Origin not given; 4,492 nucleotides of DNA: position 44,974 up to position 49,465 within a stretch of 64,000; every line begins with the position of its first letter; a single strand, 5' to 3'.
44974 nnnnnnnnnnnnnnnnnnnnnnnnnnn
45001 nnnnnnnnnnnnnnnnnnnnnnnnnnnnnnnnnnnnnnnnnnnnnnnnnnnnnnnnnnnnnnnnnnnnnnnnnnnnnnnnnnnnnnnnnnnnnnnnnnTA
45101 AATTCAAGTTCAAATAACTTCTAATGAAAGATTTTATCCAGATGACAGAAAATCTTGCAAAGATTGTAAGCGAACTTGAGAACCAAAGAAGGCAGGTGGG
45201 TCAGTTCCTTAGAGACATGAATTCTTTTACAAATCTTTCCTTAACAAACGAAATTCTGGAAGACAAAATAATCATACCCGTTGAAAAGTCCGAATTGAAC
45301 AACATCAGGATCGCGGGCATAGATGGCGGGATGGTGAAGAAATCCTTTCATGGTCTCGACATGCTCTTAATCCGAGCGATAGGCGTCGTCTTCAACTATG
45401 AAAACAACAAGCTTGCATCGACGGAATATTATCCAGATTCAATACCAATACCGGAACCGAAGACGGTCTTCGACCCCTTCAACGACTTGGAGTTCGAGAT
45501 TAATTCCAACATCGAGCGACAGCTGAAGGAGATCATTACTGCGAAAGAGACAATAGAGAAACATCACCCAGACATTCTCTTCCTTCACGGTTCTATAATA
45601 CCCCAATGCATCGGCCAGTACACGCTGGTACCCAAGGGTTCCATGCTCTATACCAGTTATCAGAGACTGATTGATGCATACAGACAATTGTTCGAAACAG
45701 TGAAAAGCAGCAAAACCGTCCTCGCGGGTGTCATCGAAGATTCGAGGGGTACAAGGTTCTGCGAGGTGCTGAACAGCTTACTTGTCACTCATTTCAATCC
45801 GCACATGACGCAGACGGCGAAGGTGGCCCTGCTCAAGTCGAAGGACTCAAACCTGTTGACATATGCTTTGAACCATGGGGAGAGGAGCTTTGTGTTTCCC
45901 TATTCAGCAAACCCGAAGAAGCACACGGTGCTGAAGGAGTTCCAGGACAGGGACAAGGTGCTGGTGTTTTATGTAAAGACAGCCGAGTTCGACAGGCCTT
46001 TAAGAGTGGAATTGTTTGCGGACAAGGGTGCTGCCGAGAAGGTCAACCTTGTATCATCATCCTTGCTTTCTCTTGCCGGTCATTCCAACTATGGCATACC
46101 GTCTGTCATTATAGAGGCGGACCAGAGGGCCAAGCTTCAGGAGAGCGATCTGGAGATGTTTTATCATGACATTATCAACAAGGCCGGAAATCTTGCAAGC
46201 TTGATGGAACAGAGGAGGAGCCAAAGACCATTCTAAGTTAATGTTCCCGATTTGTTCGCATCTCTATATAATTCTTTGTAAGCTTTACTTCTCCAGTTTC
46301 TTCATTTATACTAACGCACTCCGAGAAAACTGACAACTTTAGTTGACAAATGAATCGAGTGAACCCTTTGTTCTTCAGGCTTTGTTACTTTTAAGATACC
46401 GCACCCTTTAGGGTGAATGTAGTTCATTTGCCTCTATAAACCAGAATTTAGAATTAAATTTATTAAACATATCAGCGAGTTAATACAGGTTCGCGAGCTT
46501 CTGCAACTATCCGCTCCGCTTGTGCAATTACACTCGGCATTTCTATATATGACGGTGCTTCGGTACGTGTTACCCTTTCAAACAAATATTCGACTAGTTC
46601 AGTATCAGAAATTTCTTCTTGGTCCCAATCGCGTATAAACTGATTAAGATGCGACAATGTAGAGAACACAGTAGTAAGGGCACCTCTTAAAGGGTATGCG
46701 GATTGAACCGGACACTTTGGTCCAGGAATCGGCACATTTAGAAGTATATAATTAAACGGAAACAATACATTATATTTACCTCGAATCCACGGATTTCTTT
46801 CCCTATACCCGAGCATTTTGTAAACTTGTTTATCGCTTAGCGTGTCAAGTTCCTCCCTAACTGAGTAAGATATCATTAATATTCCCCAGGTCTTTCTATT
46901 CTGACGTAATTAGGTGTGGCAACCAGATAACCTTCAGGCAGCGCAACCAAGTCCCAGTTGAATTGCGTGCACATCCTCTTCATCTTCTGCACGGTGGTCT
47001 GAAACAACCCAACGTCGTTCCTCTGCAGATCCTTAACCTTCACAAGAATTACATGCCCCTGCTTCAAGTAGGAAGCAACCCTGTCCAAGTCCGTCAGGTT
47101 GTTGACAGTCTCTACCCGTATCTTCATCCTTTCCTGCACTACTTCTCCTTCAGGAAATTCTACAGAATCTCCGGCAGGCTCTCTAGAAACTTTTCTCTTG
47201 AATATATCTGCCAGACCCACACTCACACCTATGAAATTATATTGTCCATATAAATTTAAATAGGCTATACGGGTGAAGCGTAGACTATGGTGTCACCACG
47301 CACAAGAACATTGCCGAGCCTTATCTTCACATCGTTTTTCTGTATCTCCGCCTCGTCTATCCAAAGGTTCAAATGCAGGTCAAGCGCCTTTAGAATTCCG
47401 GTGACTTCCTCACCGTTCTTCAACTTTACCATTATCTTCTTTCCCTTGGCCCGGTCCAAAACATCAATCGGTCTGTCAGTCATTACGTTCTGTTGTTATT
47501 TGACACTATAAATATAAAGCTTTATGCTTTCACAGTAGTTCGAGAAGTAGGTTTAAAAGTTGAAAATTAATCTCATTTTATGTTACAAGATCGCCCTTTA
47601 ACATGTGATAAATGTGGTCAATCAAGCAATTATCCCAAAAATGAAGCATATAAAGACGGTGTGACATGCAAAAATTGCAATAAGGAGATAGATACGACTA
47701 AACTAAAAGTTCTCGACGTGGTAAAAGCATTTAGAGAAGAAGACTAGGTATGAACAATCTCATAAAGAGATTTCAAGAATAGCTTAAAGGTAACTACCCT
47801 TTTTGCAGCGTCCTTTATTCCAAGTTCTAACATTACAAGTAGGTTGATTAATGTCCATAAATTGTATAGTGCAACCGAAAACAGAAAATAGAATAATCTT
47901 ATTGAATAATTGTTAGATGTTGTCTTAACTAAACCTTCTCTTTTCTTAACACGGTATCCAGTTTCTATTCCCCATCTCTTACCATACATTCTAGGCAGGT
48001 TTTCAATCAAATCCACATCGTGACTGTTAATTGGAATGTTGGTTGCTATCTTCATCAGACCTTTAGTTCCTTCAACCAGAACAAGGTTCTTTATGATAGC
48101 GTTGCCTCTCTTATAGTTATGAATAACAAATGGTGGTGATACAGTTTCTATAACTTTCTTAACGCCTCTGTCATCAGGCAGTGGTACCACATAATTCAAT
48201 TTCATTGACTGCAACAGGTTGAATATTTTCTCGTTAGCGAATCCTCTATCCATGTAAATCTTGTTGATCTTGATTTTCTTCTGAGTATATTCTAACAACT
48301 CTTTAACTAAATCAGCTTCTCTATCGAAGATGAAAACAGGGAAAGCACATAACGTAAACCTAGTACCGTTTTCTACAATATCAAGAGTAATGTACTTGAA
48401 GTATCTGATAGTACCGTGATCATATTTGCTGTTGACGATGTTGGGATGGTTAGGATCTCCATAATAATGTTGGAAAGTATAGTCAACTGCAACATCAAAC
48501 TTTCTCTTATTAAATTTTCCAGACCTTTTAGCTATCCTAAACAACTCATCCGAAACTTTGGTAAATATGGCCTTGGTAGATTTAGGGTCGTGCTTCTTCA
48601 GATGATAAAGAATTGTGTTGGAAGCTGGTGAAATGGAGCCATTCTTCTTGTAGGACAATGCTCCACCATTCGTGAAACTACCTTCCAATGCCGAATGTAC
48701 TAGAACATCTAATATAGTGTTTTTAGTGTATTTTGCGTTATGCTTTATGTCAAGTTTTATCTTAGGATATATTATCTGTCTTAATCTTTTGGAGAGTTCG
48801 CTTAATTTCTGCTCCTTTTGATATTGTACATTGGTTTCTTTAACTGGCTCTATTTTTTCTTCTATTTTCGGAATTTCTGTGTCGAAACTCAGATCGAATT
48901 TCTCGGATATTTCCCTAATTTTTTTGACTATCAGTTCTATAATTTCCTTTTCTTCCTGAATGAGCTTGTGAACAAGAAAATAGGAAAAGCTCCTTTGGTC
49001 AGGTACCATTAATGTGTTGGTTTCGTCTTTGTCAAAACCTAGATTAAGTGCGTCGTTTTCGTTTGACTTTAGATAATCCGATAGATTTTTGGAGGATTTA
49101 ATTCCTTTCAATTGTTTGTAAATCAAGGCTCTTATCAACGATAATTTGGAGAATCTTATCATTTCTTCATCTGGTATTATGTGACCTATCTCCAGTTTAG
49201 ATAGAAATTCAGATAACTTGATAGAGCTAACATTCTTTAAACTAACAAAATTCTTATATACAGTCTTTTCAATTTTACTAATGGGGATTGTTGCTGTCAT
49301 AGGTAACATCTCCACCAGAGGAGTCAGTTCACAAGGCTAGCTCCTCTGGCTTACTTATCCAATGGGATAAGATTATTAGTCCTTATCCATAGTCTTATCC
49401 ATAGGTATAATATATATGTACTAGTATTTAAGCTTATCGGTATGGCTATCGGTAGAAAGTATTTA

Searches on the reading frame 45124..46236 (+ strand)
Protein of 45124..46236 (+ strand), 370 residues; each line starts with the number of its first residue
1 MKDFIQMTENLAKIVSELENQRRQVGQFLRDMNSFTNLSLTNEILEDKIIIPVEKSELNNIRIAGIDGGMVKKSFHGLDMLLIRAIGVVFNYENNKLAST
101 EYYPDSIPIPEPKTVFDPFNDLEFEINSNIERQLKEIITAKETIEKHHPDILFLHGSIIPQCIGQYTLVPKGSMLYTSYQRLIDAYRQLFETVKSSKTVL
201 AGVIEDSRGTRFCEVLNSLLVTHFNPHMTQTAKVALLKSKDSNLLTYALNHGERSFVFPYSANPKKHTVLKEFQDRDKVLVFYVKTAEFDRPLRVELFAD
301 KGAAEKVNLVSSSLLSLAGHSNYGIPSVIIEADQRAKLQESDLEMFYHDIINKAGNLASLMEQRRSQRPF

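Call 17: search_protein_families(library=pfam, proteins=[window:45124-46236:+], max_evalue=0.0001)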
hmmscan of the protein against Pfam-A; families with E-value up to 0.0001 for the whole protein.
window:45124-46236:+ (370 aa): 1 family
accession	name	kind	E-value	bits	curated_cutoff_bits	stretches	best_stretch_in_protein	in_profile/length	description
PF09376.16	NurA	-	3.1e-18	66.6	21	1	62-337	2-253/254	NurA domain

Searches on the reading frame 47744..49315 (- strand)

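Call 17: search_protein_families(library=pfam, proteins=[window:47744-49315:-], max_evalue=0.0001)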
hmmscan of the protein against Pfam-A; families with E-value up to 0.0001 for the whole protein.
window:47744-49315:- (523 aa): 1 family
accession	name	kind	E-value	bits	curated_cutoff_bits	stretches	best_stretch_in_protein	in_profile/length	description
PF01609.27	DDE_Tnp_1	-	9.6e-07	29.2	23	1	335-469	63-183/200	Transposase DDE domain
